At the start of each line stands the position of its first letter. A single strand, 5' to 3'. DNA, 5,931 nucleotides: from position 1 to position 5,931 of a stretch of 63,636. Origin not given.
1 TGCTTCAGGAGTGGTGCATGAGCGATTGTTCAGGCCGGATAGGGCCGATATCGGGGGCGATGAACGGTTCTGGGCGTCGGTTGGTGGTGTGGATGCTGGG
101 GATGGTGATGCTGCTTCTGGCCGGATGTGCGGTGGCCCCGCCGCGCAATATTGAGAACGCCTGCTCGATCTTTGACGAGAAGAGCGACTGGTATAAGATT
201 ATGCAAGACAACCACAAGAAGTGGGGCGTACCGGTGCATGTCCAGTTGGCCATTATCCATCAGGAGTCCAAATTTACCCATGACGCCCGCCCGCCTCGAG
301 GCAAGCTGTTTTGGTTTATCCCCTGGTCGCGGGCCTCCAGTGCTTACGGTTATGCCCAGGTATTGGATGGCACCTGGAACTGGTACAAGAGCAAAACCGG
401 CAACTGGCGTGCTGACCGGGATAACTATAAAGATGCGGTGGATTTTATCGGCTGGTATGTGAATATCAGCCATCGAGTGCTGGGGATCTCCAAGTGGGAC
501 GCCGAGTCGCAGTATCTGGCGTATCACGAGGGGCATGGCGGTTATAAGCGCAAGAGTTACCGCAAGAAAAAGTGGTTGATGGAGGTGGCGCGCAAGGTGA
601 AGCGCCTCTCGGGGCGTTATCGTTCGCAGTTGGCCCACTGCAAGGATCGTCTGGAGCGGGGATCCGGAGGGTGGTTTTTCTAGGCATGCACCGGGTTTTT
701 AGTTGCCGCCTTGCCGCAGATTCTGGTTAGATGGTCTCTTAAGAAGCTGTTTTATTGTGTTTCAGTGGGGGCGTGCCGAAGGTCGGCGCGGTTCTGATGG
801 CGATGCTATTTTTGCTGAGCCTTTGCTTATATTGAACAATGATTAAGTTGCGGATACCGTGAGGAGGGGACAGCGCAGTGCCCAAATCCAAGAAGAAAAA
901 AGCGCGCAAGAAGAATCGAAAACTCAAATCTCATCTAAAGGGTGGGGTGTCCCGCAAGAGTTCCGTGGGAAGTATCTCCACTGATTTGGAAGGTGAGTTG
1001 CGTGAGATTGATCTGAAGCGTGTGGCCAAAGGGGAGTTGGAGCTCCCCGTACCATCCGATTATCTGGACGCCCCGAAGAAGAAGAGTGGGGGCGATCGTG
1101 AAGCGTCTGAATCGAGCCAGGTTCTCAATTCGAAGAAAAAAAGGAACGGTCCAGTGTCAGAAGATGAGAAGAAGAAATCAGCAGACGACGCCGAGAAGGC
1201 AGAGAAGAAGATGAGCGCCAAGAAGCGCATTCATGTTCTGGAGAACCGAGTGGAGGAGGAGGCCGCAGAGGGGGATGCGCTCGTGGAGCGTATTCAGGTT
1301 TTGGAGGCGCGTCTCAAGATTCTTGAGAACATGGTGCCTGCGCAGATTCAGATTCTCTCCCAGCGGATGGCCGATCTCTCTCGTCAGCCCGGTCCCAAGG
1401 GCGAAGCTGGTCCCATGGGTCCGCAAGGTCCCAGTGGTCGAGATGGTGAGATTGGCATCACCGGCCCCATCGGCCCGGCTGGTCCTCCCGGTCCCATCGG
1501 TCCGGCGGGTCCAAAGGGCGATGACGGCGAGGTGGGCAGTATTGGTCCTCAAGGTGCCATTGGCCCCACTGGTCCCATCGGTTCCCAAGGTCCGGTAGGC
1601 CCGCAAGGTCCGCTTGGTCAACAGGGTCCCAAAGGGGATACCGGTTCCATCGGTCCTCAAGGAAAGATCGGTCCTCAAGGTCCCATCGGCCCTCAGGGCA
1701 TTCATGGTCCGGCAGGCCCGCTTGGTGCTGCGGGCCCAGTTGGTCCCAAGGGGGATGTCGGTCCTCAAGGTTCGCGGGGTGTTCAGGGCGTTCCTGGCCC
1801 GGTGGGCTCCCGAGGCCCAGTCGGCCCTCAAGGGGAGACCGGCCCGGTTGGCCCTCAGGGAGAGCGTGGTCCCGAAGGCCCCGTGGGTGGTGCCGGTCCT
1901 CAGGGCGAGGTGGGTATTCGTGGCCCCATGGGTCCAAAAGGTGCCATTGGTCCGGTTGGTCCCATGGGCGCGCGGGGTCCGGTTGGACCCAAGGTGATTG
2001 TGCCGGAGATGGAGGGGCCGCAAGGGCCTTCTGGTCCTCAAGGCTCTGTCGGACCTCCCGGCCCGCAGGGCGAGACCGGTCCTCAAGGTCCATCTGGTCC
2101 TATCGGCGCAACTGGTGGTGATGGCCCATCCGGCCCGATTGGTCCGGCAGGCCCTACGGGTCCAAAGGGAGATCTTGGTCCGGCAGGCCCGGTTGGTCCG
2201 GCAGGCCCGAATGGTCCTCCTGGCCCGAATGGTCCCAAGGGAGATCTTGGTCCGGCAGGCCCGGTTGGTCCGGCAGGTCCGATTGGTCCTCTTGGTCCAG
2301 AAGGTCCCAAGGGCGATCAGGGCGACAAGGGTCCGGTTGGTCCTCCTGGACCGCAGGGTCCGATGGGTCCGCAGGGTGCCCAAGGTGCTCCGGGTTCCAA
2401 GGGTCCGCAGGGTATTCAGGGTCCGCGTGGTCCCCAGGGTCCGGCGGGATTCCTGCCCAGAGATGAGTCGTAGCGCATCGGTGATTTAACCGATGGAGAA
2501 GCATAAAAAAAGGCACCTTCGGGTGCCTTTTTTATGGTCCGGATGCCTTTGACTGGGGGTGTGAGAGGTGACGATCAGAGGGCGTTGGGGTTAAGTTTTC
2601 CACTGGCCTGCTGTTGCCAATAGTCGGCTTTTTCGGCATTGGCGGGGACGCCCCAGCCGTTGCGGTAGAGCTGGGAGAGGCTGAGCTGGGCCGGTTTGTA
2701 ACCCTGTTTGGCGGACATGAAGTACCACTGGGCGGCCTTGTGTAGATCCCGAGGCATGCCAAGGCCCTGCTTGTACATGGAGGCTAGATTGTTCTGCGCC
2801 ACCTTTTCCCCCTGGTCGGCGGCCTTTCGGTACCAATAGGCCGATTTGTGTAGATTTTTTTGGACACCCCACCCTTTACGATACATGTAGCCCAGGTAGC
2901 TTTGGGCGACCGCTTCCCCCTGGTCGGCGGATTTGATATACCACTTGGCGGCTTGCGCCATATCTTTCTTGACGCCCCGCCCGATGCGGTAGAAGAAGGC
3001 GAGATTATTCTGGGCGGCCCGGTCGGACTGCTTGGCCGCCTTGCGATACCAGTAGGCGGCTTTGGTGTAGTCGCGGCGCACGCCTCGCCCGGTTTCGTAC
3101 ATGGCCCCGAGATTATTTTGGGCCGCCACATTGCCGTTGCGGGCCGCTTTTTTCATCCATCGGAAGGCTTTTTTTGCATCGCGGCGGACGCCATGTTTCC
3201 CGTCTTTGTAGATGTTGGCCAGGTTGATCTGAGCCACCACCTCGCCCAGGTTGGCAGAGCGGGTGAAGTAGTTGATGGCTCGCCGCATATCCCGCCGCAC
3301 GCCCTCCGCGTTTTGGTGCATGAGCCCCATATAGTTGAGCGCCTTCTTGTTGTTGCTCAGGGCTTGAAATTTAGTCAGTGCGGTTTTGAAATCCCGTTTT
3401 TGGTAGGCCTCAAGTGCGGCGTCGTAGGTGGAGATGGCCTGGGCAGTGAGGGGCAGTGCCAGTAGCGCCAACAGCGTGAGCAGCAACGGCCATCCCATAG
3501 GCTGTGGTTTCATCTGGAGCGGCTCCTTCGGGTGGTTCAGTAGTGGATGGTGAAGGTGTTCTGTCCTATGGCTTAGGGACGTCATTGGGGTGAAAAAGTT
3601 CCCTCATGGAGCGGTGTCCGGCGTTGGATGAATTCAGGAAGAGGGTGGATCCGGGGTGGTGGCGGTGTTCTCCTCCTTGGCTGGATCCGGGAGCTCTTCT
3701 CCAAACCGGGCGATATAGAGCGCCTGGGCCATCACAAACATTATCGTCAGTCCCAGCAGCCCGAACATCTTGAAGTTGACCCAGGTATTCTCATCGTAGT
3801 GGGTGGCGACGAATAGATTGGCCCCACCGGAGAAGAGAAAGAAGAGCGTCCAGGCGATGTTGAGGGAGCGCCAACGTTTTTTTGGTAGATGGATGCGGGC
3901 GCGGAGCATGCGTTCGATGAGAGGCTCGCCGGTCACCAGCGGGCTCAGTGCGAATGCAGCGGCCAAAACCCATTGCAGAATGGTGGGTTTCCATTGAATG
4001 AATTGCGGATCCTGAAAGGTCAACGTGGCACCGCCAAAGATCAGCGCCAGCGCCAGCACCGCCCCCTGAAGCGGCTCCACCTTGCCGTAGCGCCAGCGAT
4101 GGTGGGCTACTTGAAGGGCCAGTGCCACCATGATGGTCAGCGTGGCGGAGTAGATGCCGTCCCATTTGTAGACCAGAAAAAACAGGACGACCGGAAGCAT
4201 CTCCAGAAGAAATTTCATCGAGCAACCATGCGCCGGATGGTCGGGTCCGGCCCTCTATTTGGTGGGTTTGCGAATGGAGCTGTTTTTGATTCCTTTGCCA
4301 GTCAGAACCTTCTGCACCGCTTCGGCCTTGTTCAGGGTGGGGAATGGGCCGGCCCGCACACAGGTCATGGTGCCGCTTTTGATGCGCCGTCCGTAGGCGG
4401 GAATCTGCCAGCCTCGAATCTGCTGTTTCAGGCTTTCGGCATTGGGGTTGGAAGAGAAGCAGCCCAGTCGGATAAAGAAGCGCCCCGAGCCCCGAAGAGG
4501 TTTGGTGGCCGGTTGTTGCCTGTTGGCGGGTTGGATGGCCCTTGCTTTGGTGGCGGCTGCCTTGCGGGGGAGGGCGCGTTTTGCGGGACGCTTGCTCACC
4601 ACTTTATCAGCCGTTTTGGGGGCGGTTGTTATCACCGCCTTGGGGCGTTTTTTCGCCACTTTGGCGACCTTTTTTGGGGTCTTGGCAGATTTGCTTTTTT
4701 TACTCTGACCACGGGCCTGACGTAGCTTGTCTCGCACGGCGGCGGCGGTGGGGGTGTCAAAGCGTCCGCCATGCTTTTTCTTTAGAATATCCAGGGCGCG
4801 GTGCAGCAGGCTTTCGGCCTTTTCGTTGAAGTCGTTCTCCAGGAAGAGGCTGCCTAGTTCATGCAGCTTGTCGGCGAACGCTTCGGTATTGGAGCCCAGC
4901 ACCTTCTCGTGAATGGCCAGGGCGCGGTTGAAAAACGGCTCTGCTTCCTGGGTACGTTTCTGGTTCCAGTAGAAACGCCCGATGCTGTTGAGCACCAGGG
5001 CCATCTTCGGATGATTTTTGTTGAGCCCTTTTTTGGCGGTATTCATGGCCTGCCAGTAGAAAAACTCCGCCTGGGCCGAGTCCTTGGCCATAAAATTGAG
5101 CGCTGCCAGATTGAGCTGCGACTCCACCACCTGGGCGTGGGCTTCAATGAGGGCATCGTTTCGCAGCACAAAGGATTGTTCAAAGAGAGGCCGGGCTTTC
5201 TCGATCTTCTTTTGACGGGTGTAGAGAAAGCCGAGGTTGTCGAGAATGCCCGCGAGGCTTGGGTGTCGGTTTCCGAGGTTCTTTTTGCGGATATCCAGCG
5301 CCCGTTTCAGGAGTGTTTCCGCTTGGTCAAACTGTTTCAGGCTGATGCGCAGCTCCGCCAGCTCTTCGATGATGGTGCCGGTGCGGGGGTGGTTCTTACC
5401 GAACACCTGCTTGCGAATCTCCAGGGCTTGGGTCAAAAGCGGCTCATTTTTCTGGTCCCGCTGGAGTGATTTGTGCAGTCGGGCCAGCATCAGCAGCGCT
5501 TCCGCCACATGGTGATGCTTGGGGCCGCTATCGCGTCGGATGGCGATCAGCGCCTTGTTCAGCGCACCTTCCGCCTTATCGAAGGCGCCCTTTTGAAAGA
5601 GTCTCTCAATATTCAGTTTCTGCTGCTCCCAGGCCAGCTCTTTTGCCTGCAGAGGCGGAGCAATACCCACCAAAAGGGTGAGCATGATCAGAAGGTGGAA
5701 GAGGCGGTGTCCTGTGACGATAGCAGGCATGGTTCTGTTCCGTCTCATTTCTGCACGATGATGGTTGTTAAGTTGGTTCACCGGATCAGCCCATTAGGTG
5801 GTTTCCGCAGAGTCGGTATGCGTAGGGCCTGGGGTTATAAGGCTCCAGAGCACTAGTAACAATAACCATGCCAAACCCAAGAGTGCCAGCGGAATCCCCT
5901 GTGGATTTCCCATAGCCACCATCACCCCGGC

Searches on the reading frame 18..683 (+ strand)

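Call 97: search_protein_families(library=pfam, proteins=[window:18-683:+], max_evalue=0.01)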
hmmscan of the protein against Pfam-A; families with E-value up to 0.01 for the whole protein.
window:18-683:+ (221 aa): 2 families
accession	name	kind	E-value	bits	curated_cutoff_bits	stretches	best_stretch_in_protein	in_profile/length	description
PF19489.4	SLT_4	-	1.5e-82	276.2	27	1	27-208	3-184/184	Transglycosylase SLT domain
PF01464.25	SLT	-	2e-07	31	21.3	1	62-183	3-108/117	Transglycosylase SLT domain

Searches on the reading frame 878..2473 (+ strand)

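Call 54: search_protein_families(library=pfam, proteins=[window:878-2473:+], max_evalue=0.00001)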
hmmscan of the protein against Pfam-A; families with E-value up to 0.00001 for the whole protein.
window:878-2473:+ (531 aa): 1 family
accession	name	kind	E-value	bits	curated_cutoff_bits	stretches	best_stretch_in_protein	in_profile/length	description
PF01391.23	Collagen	-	1.8e-50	169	27.2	5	170-227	2-59/60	Collagen triple helix repeat (20 copies)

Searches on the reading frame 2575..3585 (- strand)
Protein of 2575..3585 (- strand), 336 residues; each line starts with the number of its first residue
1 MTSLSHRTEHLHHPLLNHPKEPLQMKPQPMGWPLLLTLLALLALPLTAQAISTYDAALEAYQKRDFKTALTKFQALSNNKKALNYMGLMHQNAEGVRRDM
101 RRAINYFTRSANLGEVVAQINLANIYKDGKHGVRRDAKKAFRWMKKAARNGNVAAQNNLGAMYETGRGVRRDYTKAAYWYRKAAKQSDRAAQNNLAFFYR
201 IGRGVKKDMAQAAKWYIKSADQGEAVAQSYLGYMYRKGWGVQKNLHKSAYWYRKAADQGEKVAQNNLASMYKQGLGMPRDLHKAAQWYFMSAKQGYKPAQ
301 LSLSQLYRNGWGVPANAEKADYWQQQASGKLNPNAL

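Call 54: search_protein_families(library=pfam, proteins=[window:2575-3585:-], max_evalue=0.00001)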
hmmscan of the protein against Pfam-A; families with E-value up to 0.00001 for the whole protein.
window:2575-3585:- (336 aa): 1 family
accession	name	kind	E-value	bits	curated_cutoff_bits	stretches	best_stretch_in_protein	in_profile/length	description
PF08238.18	Sel1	-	2e-63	209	30.7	5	154-188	2-36/36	Sel1 repeat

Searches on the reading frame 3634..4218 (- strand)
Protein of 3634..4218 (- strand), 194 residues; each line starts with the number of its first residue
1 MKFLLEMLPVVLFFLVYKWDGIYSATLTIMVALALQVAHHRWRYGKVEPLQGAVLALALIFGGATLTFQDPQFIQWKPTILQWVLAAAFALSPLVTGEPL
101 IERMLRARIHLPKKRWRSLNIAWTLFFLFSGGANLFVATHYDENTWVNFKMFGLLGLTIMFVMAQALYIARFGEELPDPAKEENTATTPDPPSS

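Call 54: search_protein_families(library=pfam, proteins=[window:3634-4218:-], max_evalue=0.00001)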
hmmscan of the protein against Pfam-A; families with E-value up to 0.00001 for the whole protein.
window:3634-4218:- (194 aa): 1 family
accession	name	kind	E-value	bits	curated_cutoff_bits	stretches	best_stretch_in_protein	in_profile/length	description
PF04279.20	IspA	-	1.4e-60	204.9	28.7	1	1-174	1-174/176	Intracellular septation protein A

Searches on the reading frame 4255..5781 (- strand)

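Call 54: search_protein_families(library=pfam, proteins=[window:4255-5781:-], max_evalue=0.00001)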
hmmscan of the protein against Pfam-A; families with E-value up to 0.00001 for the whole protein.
window:4255-5781:- (508 aa): 10 families
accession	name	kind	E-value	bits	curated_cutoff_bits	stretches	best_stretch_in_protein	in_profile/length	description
PF13424.12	TPR_12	-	1e-47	160.6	30.1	5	139-203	7-71/77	Tetratricopeptide repeat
PF24885.1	TPR_NPHP3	-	1.2e-46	159.5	100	5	114-209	120-215/239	Nephrocystin-3 TPR domain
PF13374.12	TPR_10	-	3.5e-37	125.8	27.5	2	262-298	3-39/42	Tetratricopeptide repeat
PF13176.12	TPR_7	-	4.5e-14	51.7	27.9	0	140-169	4-33/36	Tetratricopeptide repeat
PF13181.12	TPR_8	-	4.4e-12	45.6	25.7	0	264-290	4-30/34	Tetratricopeptide repeat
PF07719.23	TPR_2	-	1.7e-11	43.7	27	0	261-291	1-31/34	Tetratricopeptide repeat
PF00515.34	TPR_1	-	2.2e-11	43.5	27.8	0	261-291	1-31/34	Tetratricopeptide repeat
PF05036.18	SPOR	-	4.5e-10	40.1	21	1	432-501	2-72/76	SPOR domain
PF17874.7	TPR_MalT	-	1.4e-09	38.2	45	0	220-365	41-182/336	MalT-like TPR region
PF13428.12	TPR_14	-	4.2e-07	30.4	23.5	0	140-165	6-31/44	Tetratricopeptide repeat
